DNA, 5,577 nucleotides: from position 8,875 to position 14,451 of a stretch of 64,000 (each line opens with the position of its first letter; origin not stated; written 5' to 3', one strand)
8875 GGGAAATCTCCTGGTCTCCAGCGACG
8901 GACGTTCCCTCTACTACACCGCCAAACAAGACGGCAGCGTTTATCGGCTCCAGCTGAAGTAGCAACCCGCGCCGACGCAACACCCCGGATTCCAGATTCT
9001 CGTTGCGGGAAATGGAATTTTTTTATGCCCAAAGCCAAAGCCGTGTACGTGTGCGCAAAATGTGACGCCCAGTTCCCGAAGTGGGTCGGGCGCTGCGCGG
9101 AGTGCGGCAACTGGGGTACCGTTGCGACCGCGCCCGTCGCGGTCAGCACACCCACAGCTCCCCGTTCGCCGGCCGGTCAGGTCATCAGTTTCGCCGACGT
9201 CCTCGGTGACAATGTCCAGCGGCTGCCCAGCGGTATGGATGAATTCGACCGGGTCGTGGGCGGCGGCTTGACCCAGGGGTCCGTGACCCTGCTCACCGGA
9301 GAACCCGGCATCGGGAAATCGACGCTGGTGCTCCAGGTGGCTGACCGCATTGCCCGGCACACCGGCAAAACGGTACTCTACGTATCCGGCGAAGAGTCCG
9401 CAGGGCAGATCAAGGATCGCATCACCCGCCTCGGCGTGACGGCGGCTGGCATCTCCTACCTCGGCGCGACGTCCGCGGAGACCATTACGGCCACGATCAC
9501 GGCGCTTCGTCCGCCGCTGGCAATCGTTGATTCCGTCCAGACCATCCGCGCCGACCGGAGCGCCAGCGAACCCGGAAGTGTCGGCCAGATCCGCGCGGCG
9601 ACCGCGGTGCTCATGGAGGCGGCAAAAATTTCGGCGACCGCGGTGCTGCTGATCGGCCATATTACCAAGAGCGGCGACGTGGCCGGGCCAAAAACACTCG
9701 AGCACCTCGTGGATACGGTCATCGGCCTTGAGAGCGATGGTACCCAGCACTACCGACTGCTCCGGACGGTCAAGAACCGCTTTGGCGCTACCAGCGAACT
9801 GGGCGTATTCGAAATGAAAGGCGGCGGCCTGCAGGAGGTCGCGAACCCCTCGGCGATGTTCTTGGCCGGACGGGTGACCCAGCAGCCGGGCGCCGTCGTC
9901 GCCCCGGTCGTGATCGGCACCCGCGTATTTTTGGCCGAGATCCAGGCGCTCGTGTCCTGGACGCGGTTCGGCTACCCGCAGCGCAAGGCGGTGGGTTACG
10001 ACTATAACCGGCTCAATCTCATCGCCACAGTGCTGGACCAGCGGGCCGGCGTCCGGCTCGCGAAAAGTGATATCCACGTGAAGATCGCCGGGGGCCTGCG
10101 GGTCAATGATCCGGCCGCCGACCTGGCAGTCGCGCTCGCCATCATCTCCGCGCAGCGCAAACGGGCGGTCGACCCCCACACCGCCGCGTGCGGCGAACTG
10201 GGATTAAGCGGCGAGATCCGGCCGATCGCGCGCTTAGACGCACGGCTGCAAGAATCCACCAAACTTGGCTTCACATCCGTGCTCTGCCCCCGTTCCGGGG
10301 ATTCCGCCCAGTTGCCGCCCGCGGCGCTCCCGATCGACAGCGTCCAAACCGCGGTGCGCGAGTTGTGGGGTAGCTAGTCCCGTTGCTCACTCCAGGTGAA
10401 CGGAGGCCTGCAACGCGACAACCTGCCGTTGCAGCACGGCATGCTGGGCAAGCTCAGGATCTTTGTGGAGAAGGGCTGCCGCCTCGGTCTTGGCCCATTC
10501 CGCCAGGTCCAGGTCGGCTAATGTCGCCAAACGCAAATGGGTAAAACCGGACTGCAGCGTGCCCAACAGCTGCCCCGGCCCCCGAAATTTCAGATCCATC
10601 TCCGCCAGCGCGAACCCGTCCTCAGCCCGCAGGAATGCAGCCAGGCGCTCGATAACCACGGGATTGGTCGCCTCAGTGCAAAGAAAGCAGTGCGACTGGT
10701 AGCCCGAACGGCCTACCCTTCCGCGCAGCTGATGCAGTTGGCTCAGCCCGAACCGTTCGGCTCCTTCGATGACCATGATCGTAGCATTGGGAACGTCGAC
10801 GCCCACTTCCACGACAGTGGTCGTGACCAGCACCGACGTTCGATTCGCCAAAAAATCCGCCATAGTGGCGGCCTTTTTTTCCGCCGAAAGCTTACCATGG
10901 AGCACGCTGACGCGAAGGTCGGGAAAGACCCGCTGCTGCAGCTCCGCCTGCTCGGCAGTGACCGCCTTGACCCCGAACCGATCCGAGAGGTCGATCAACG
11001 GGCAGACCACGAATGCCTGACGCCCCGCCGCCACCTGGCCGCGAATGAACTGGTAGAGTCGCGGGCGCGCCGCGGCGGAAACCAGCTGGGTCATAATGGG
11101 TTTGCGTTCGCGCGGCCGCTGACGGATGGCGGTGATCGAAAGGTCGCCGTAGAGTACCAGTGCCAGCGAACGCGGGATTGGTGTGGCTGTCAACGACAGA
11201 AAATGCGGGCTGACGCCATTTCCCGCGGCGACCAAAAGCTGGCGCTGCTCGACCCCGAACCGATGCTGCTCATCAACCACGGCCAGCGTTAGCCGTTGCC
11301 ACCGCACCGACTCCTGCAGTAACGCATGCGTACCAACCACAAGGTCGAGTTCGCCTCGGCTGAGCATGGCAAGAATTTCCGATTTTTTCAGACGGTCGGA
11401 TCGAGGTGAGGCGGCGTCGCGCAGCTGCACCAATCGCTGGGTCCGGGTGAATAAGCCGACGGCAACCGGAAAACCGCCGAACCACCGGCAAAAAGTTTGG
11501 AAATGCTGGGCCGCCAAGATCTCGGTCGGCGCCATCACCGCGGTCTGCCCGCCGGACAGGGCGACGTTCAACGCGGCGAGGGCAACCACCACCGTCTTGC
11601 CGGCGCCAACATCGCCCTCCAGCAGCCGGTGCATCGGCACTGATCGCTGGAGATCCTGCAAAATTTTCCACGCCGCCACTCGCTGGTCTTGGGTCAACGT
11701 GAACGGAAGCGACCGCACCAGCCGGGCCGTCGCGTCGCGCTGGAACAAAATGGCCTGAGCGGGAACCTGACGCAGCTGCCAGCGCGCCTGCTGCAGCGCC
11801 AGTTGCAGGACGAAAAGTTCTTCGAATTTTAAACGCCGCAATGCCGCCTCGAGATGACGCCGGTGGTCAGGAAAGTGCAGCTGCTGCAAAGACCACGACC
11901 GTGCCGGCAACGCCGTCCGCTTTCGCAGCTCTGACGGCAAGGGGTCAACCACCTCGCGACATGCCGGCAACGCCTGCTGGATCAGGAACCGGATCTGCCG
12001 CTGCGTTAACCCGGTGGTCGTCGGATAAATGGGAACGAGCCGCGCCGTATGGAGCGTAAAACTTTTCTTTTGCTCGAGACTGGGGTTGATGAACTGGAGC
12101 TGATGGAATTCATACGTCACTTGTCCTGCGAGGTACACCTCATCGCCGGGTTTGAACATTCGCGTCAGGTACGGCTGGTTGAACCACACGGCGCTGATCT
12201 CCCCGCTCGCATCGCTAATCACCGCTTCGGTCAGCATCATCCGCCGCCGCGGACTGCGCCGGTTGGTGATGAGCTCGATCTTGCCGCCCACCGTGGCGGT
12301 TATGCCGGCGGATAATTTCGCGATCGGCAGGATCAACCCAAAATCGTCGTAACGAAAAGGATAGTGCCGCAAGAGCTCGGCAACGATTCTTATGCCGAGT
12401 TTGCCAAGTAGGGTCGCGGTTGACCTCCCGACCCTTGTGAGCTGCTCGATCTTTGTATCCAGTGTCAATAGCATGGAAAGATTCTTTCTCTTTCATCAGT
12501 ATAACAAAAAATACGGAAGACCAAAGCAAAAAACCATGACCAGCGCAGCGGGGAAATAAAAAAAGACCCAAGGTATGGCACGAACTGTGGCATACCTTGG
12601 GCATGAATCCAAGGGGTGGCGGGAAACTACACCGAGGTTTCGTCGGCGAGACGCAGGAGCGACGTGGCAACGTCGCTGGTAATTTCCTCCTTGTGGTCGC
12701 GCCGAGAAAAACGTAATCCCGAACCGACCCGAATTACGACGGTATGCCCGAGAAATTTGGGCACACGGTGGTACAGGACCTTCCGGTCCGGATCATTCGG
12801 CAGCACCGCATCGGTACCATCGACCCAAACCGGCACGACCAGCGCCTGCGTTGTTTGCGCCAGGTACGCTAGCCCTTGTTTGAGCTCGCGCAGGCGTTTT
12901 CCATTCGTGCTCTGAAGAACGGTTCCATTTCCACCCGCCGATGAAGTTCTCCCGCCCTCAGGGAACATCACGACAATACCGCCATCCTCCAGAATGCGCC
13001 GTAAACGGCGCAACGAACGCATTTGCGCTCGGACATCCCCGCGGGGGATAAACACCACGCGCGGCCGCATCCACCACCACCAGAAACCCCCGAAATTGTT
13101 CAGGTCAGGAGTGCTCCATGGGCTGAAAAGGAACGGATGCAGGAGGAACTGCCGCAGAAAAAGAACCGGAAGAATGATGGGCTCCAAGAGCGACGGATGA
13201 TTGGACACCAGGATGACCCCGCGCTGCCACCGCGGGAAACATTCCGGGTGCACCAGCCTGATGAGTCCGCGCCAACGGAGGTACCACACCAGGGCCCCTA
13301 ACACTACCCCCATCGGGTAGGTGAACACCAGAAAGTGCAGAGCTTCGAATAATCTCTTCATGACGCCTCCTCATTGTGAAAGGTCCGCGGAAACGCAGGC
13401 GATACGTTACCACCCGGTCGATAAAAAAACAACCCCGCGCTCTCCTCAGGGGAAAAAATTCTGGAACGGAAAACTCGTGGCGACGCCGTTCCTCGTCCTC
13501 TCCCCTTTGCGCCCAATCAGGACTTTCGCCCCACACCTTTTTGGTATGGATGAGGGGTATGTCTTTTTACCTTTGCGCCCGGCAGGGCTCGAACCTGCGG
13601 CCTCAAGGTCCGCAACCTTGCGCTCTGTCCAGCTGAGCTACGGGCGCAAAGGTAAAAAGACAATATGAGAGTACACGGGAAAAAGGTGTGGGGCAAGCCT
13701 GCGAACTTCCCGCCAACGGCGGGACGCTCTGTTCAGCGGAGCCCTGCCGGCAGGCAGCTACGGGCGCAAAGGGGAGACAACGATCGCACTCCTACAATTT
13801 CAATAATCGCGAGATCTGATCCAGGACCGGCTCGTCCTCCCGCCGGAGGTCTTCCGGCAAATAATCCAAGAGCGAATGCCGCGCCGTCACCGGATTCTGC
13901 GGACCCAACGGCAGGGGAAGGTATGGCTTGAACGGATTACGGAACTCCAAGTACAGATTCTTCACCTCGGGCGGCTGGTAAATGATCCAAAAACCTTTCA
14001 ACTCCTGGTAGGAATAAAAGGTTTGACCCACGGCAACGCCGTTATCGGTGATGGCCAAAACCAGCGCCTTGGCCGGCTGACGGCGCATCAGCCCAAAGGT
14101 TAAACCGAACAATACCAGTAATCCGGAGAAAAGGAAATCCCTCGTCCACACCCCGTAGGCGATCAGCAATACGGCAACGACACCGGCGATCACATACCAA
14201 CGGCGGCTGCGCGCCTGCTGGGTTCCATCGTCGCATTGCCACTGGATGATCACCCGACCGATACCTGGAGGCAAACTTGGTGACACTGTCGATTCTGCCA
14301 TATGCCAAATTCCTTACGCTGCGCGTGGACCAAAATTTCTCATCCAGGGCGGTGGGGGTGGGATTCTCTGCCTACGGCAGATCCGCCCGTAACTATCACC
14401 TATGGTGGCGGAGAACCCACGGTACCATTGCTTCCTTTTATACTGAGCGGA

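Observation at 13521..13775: Shared inverted-repeat and hairpin motif family bracketing tRNA-Arg and tRNA-Leu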

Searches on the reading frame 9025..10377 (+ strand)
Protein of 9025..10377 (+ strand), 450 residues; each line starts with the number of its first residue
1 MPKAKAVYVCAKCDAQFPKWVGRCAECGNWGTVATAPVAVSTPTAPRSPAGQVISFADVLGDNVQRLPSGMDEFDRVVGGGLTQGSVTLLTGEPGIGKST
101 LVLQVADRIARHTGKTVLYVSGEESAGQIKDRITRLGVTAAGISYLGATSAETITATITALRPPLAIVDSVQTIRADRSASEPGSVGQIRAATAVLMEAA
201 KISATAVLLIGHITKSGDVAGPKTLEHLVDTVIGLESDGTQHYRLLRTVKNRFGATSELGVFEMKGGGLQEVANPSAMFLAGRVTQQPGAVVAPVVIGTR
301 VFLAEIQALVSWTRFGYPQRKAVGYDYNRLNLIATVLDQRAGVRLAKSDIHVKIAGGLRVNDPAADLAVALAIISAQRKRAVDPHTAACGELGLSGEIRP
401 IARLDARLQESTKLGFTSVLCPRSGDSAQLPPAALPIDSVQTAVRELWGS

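Call 84: search_protein_families(library=pfam, proteins=[window:9025-10377:+], max_evalue=0.00001)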
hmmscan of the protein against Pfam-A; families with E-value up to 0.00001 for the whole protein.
window:9025-10377:+ (450 aa): 7 families
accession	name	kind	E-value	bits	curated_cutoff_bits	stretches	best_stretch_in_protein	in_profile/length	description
PF06745.19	ATPase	-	1.2e-17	64.5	26.6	1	68-139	2-73/231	KaiC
PF13481.12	AAA_25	-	1.5e-13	51.3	27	1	72-217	20-194/195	AAA domain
PF13541.12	ChlI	-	3.9e-09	36.9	27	1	341-423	36-119/121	Subunit ChlI of Mg-chelatase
PF03796.21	DnaB_C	-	3.6e-08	33.5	27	1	67-134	2-68/255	DnaB-like helicase C terminal domain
PF05362.19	Lon_C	-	1.3e-07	31.8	21.1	1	345-424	91-171/205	Lon protease (S16) C-terminal proteolytic domain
PF18073.7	Zn_ribbon_LapB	-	1.6e-07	31.3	25.7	1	8-33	1-26/28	Rubredoxin metal binding domain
PF13191.12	AAA_16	-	4.2e-06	27.8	32.6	1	75-145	17-85/167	AAA ATPase domain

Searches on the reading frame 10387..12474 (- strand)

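Call 14: search_protein_families(library=pfam, proteins=[window:10387-12474:-], max_evalue=0.01)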
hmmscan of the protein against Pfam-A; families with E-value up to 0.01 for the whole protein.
window:10387-12474:- (695 aa): 11 families
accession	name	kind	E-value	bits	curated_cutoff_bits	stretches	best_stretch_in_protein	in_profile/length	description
PF17191.10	RecG_wedge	-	4.9e-23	81.9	23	1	11-170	4-160/162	RecG wedge domain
PF00270.35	DEAD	-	7.3e-18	65.3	26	1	284-437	18-164/167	DEAD/DEAH box helicase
PF00271.37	Helicase_C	-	8.9e-17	61.8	23.5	1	473-591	6-110/110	Helicase conserved C-terminal domain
PF19833.4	RecG_dom3_C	-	7.2e-11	42.4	26.8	1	618-688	2-76/87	ATP-dependent DNA helicase RecG, domain 3, C-terminal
PF04851.21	ResIII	-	1.2e-06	29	22.5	1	259-432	3-162/164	Type III restriction enzyme, res subunit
PF01336.31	tRNA_anti-codon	-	3.3e-05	24.2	27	1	68-134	9-73/75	OB-fold nucleic acid binding domain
PF22590.2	Cas3-like_C_2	-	0.00061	20.5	27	1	509-590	19-104/106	CRISPR-associated nuclease/helicase Cas3, C-terminal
PF00176.29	SNF2-rel_dom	-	0.00089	18.9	24.9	1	284-438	21-169/290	SNF2-related domain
PF07517.20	SecA_DEAD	-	0.002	17.9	24.6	1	281-346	91-156/290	SecA DEAD-like domain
PF13604.12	AAA_30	-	0.0028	17.8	27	0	260-408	2-102/191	AAA domain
PF13191.12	AAA_16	-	0.0079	17.1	32.6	1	272-417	12-155/167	AAA ATPase domain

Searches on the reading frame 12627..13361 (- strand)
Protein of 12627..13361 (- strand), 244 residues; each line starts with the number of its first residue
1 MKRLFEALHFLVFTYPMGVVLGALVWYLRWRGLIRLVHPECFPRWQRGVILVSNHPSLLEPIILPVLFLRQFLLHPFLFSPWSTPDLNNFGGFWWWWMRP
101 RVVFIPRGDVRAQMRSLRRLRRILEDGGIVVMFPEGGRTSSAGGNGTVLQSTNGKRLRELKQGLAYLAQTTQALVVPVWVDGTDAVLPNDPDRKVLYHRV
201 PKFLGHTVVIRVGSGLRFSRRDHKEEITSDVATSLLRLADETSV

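Call 14: search_protein_families(library=pfam, proteins=[window:12627-13361:-], max_evalue=0.01)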
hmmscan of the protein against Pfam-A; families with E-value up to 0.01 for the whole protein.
window:12627-13361:- (244 aa): 1 family
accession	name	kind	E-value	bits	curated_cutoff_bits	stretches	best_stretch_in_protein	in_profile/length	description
PF01553.26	Acyltransferase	-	1.3e-15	57.8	23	1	40-180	8-131/132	Acyltransferase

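Call 54: find_homologous_proteins(query=window:12627-13361:-, max_evalue=1e-20)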
Query window:12627-13361:- (244 aa): 55 proteins with E <= 1e-20 among 1571 candidates.
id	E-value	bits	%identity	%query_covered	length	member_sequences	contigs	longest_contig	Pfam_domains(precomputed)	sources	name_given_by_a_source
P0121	8.6e-161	551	99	100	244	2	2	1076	PF01553.27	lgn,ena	-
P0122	5.8e-109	381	70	100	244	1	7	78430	PF01553.27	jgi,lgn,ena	-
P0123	1.5e-108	380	68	100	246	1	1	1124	PF01553.27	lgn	-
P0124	2.7e-101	356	65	99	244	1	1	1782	PF01553.27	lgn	-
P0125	1.1e-64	236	46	100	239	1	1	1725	PF01553.27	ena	-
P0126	4.1e-63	231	46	100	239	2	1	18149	PF01553.27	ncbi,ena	-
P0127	4.5e-63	231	47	99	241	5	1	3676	PF01553.27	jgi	-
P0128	8.0e-63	230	49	99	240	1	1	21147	PF01553.27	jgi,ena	-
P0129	2.3e-62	229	47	99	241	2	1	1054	PF01553.27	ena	-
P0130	6.0e-62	227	49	99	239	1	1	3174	PF01553.27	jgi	jgi:1-acyl-sn-glycerol-3-phosphate acyltransferase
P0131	1.6e-61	226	48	99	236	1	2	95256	PF01553.27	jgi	-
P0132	7.7e-61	224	45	99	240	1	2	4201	PF01553.27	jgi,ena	-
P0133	9.2e-61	223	46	98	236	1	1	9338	PF01553.27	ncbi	-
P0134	2.5e-60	222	44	100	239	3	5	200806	PF01553.27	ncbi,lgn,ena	-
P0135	3.3e-60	222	46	99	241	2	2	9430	PF01553.27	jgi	jgi:1-acyl-sn-glycerol-3-phosphate acyltransferase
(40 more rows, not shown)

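Call 55: find_encoding_contigs(protein=P0122, flank=4000, max_places=2)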
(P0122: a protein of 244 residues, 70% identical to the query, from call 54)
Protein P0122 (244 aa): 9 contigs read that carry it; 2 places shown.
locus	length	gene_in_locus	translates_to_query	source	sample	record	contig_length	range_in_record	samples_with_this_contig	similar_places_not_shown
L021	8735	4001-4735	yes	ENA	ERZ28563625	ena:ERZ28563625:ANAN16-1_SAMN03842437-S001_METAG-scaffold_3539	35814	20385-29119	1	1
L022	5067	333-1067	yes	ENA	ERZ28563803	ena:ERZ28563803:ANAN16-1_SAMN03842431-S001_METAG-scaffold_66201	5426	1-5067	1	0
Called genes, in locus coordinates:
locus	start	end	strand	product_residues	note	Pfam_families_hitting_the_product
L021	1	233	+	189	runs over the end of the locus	-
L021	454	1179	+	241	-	-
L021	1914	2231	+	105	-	PF02482:Ribosomal_S30AE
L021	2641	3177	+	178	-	-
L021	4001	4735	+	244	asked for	PF01553:Acyltransferase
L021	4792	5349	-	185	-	PF01871:AMMECR1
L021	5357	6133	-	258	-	PF01875:Memo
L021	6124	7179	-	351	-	PF04055:Radical_SAM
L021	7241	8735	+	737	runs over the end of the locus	PF17191:RecG_wedge, PF01336:tRNA_anti-codon (weak), PF00270:DEAD, PF04851:ResIII, PF00271:Helicase_C, PF19833:RecG_dom3_C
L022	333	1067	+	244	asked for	PF01553:Acyltransferase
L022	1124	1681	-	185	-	PF01871:AMMECR1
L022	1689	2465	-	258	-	PF01875:Memo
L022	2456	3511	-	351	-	PF04055:Radical_SAM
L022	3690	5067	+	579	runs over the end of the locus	?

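Call 56: find_encoding_contigs(protein=P0128, flank=3000, max_places=1)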
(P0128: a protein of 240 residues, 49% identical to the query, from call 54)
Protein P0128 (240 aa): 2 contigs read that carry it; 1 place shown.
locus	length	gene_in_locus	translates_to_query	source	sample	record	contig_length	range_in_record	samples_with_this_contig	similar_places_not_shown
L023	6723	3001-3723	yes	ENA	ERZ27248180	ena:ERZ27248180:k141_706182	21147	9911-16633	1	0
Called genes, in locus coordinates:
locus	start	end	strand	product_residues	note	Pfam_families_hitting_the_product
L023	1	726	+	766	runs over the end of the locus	PF01564:Spermine_synth (weak)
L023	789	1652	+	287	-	-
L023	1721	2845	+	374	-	PF05559:DUF763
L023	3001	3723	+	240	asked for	PF01553:Acyltransferase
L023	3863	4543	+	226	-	-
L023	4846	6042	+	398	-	PF22694:CtpB_N-like, PF00595:PDZ, PF13180:PDZ_2, PF17820:PDZ_6, PF03572:Peptidase_S41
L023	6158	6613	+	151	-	PF01281:Ribosomal_L9_N, PF03948:Ribosomal_L9_C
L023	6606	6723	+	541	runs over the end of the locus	PF06418:CTP_synth_N, PF00117:GATase, PF07722:Peptidase_C26 (faint)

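Call 57: find_encoding_contigs(protein=P0131, flank=3000, max_places=1)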
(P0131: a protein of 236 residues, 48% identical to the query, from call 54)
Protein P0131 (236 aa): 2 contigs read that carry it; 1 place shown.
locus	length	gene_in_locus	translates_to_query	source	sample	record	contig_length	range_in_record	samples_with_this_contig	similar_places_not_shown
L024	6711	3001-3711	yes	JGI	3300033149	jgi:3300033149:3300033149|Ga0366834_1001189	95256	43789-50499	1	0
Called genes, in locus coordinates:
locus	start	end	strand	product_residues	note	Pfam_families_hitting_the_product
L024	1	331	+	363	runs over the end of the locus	PF00226:DnaJ, PF01556:DnaJ_C, PF00684:DnaJ_CXXCXGXG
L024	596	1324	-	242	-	-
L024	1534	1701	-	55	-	-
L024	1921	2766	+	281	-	-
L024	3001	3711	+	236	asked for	PF01553:Acyltransferase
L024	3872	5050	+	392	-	PF22694:CtpB_N-like, PF00595:PDZ, PF13180:PDZ_2 (weak), PF17820:PDZ_6, PF03572:Peptidase_S41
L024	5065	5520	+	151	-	PF01281:Ribosomal_L9_N, PF03948:Ribosomal_L9_C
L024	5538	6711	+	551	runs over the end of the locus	PF01656:CbiA (weak), PF06418:CTP_synth_N, PF00117:GATase, PF07722:Peptidase_C26 (faint)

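Call 89: find_encoding_contigs(protein=P0124, flank=2000, max_places=1)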
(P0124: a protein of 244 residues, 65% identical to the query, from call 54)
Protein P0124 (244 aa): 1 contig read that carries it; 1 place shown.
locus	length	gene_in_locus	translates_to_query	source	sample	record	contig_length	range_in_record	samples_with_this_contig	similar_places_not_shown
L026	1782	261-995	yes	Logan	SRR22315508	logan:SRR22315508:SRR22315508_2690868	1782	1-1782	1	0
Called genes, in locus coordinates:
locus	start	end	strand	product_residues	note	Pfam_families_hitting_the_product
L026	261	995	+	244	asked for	PF01553:Acyltransferase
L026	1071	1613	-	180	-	PF01871:AMMECR1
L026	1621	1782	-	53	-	?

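Call 90: find_encoding_contigs(protein=P0123, flank=2000, max_places=1)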
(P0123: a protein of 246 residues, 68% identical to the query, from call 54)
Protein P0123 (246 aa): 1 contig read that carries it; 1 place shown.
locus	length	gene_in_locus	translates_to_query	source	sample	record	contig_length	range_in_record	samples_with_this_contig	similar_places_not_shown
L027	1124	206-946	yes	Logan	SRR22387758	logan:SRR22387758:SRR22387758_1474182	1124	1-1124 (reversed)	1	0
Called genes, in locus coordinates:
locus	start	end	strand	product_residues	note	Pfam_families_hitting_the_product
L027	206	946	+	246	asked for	PF01553:Acyltransferase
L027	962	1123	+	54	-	?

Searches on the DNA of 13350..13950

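Call 78: search_rna_families(source=window, start=13350, end=13950, threshold=evalue, max_evalue=5)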
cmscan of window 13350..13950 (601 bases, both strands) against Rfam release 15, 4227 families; matches with E-value up to 5: 3.
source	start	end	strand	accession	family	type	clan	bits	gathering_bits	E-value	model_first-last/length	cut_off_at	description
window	13574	13647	-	RF00005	tRNA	Gene; tRNA;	CL00001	68.7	29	6.5e-15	1-71/71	no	tRNA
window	13573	13647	+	RF04354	Plastid-ycf2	Cis-reg;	-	22.3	65.7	0.044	1-75/75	no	Plastid-ycf2 5UTR RNA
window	13555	13769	-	RF01449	S_pombe_snR100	Gene; snRNA; snoRNA; HACA-box;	-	16.2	80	0.19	1-187/187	no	small nucleolar RNA snR100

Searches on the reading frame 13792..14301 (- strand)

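Call 14: search_protein_families(library=pfam, proteins=[window:13792-14301:-], max_evalue=0.01)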
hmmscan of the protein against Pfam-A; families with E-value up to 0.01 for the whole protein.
window:13792-14301:- (169 aa): 1 family
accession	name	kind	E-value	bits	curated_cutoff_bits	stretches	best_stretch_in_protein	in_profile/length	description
PF19744.4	DUF6232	-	0.0065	17.3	27.4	0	29-77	31-82/117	Family of unknown function (DUF6232)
